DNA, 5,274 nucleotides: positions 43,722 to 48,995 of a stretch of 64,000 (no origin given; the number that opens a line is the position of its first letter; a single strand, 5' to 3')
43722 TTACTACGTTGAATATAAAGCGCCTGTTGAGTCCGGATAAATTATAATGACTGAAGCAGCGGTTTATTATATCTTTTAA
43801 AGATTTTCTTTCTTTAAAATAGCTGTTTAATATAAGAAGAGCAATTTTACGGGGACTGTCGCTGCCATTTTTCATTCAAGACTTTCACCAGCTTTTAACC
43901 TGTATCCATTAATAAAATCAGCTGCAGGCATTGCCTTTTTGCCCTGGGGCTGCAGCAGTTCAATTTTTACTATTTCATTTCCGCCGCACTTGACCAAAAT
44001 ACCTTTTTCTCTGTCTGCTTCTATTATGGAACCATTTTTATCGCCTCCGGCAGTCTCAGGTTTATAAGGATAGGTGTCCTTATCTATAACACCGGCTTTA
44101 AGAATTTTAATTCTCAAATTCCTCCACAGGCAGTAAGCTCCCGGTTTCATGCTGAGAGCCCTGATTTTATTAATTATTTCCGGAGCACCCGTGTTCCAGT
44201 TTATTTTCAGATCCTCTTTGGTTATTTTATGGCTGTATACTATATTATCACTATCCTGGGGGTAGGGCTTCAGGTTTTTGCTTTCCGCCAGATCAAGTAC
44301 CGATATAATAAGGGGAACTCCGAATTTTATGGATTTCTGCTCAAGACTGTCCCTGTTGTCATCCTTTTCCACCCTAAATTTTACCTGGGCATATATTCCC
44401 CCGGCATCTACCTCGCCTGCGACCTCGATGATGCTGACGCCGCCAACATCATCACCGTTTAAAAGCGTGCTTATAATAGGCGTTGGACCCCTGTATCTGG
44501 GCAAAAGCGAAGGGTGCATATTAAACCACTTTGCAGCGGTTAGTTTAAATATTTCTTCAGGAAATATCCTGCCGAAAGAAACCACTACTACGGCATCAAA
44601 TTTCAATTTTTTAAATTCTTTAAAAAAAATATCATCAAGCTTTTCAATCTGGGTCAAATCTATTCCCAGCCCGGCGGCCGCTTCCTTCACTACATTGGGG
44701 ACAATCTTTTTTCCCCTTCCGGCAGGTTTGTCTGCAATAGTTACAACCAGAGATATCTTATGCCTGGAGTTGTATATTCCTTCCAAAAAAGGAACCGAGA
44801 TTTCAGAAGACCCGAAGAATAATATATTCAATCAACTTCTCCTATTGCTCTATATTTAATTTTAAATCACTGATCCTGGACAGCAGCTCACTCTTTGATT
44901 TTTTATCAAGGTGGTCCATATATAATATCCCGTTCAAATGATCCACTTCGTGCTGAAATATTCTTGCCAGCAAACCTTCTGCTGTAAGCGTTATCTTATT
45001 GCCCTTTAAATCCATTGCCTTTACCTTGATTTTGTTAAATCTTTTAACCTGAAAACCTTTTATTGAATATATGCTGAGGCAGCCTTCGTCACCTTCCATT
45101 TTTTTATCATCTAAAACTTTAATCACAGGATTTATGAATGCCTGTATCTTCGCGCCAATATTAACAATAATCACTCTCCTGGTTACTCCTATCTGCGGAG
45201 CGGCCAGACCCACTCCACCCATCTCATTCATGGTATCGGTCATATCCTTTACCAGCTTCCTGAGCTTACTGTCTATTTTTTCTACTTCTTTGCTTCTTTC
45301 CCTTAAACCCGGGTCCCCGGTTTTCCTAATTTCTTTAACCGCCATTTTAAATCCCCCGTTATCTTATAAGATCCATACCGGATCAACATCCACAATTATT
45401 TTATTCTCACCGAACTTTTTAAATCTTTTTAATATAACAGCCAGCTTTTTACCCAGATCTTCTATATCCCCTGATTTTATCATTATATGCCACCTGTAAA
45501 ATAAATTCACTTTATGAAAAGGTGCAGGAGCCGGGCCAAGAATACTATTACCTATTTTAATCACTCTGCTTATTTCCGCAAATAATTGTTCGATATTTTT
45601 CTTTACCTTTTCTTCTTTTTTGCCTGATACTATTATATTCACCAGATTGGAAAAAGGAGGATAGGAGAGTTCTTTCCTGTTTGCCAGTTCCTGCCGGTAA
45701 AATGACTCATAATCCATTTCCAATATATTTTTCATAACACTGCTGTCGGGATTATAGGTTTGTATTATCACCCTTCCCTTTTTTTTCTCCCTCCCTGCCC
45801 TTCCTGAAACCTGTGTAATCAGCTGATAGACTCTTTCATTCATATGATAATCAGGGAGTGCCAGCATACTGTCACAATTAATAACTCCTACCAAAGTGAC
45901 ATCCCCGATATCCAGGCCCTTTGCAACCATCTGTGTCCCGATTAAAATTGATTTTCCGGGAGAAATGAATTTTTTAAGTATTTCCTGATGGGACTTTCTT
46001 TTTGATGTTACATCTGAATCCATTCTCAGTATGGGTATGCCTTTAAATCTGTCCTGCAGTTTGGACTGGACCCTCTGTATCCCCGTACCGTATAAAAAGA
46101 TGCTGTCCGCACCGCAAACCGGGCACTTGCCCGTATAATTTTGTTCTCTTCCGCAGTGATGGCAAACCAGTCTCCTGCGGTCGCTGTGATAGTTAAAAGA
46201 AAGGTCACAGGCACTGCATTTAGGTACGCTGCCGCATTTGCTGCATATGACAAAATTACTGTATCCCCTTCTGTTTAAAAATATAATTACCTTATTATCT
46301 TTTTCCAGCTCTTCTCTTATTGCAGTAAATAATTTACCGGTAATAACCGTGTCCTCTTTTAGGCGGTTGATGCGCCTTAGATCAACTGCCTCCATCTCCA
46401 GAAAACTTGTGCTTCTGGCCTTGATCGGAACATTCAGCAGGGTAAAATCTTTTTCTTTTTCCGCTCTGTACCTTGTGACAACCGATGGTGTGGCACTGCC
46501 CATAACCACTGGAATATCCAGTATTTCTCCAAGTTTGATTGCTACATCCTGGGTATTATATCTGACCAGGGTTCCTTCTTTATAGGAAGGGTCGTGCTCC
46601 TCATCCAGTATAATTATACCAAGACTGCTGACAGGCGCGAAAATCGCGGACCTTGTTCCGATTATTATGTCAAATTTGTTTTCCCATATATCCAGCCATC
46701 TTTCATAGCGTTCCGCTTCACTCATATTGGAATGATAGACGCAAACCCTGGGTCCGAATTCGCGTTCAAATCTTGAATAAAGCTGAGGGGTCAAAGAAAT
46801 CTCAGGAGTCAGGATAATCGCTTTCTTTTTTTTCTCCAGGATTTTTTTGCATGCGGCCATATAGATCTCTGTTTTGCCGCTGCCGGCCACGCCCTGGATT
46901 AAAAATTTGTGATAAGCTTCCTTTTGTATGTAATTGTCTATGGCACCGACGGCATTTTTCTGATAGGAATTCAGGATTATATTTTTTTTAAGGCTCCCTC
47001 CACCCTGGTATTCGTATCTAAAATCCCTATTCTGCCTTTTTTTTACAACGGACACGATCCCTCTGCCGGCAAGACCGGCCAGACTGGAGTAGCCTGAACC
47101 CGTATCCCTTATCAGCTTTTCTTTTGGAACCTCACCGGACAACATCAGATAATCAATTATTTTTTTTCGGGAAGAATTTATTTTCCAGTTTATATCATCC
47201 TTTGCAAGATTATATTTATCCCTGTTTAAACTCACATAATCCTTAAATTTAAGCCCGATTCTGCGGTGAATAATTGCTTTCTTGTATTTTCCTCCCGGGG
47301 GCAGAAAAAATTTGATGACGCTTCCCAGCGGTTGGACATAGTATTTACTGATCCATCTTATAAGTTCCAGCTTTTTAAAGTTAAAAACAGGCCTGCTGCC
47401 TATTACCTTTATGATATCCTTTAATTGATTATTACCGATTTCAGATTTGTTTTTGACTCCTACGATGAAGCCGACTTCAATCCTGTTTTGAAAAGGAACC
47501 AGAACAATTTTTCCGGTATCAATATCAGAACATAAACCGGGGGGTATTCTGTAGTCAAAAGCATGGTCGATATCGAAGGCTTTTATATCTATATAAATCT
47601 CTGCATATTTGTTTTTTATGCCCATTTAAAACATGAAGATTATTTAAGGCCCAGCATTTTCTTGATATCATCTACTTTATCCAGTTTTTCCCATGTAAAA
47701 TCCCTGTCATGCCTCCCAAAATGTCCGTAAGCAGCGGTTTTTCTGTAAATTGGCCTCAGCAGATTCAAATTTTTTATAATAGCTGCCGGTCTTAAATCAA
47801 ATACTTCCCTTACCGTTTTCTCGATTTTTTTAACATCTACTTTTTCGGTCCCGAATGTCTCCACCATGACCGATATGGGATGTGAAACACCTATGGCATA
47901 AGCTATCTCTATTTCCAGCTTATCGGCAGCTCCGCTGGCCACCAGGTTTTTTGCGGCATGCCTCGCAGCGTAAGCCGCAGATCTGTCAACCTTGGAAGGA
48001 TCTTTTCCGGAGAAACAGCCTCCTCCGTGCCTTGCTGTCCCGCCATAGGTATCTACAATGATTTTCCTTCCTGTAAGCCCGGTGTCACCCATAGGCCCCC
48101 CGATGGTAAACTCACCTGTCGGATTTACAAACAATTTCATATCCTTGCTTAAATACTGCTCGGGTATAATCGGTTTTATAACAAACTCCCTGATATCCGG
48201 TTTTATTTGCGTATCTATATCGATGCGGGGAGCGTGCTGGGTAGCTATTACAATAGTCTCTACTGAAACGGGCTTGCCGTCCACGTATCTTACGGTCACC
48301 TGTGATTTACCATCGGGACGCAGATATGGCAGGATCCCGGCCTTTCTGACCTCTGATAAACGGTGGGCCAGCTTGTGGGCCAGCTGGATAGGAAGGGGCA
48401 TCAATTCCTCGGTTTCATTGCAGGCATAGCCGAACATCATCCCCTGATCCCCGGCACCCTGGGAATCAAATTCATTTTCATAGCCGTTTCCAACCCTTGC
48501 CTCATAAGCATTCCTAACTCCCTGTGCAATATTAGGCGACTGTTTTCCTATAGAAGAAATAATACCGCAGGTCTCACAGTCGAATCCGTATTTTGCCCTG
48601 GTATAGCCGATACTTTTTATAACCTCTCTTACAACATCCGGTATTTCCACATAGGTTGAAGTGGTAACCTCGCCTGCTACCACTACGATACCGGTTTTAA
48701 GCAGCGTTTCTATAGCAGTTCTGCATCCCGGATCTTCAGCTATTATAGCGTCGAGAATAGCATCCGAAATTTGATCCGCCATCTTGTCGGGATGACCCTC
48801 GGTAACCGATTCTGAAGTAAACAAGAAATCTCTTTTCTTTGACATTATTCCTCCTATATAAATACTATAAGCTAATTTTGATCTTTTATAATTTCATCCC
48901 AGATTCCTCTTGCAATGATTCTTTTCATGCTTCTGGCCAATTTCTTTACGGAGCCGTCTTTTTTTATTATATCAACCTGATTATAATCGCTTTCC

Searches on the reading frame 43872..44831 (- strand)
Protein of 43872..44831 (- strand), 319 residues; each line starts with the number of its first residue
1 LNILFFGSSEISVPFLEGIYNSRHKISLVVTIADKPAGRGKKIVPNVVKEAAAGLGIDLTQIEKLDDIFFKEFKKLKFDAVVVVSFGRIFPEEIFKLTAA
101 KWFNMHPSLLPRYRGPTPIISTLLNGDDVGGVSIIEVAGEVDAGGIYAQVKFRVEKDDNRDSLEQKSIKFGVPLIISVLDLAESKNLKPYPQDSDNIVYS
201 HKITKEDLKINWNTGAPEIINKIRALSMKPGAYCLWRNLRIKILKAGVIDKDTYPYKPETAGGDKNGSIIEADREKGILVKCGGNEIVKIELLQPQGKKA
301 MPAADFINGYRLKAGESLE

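Call 18: search_protein_families(library=pfam, proteins=[window:43872-44831:-], max_evalue=0.001)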
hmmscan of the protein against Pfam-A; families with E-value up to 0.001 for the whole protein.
window:43872-44831:- (319 aa): 2 families
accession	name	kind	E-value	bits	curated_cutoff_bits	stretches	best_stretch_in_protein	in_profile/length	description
PF00551.24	Formyl_trans_N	-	2.5e-29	102.7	26.1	1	1-178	1-180/181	Formyl transferase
PF02911.23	Formyl_trans_C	-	1.6e-27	96.1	21.1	1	202-311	1-100/100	Formyl transferase, C-terminal domain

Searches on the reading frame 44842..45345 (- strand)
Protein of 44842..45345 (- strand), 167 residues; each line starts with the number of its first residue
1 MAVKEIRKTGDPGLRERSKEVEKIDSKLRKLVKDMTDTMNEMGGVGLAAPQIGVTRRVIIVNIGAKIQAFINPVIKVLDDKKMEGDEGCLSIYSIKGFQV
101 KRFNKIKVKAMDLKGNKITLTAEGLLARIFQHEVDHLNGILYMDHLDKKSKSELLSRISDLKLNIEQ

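Call 18: search_protein_families(library=pfam, proteins=[window:44842-45345:-], max_evalue=0.001)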
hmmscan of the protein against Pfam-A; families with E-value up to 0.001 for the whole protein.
window:44842-45345:- (167 aa): 1 family
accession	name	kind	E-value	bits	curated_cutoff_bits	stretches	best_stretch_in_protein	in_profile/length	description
PF01327.26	Pep_deformylase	-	1.7e-49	167.8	22.8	1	3-151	1-155/156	Polypeptide deformylase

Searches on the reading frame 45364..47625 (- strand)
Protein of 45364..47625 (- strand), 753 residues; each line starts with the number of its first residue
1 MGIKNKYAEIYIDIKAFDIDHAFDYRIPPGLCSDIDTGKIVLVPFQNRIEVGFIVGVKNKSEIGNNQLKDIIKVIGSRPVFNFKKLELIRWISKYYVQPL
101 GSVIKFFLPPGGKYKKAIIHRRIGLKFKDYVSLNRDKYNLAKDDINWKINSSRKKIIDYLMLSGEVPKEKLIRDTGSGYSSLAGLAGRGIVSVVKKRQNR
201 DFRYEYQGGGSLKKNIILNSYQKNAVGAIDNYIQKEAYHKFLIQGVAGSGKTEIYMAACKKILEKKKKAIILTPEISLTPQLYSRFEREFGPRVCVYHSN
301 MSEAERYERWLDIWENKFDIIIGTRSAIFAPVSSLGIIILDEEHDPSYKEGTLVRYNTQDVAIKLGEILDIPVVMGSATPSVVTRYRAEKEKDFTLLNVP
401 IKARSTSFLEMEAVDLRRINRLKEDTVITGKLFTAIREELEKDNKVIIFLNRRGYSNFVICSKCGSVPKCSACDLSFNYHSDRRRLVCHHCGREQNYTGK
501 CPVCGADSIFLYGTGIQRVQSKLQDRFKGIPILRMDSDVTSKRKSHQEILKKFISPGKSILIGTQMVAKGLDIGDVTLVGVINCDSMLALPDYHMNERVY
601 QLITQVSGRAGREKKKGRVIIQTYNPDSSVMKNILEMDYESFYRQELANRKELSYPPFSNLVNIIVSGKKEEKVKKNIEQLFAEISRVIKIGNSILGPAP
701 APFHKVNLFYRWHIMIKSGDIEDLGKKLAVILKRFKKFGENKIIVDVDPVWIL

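Call 64: search_protein_families(library=pfam, proteins=[window:45364-47625:-], max_evalue=0.001)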
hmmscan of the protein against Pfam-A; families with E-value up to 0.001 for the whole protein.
window:45364-47625:- (753 aa): 7 families
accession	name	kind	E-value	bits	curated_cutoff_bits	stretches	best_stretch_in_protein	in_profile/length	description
PF17764.6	PriA_3primeBD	-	1.3e-24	86.3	22.7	1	10-109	2-96/96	3'DNA-binding domain (3'BD)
PF18074.6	PriA_C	-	1.2e-19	71.3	26.9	1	657-749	1-95/95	Primosomal protein N C-terminal domain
PF00270.35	DEAD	-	4.1e-17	62.9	26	1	235-381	14-161/167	DEAD/DEAH box helicase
PF04851.21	ResIII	-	4.4e-15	56.4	22.5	1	216-380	2-162/164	Type III restriction enzyme, res subunit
PF00271.37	Helicase_C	-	7.5e-15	55.6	23.5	1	509-612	18-108/110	Helicase conserved C-terminal domain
PF18319.7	Zn_ribbon_PriA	-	1.9e-07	31.3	26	1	470-495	1-26/27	PriA DNA helicase Cys-rich region (CRR) domain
PF22590.2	Cas3-like_C_2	-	0.00012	22.8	27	0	517-581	16-88/106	CRISPR-associated nuclease/helicase Cas3, C-terminal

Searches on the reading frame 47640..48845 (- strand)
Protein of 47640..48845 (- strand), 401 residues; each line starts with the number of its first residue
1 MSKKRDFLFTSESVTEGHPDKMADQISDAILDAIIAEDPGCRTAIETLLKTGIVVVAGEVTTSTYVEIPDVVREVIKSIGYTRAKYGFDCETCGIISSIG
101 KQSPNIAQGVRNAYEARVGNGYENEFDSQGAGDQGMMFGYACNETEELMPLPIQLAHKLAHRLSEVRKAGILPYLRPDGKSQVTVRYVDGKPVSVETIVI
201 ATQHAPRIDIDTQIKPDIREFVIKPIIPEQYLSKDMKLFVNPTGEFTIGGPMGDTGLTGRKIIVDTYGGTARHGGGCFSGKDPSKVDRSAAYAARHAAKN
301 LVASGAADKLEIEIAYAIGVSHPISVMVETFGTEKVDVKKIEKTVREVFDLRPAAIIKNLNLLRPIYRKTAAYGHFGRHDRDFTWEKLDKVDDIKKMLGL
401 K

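Call 64: search_protein_families(library=pfam, proteins=[window:47640-48845:-], max_evalue=0.001)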
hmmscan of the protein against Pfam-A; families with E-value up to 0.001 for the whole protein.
window:47640-48845:- (401 aa): 3 families
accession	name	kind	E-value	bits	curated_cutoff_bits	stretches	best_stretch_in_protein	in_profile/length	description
PF02773.21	S-AdoMet_synt_C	-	1.2e-66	223.3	25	1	248-387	1-138/138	S-adenosylmethionine synthetase, C-terminal domain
PF02772.21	S-AdoMet_synt_M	-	4.1e-49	166.1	29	1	129-246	2-120/120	S-adenosylmethionine synthetase, central domain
PF00438.25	S-AdoMet_synt_N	-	9.5e-42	142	33.1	1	7-104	2-99/99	S-adenosylmethionine synthetase, N-terminal domain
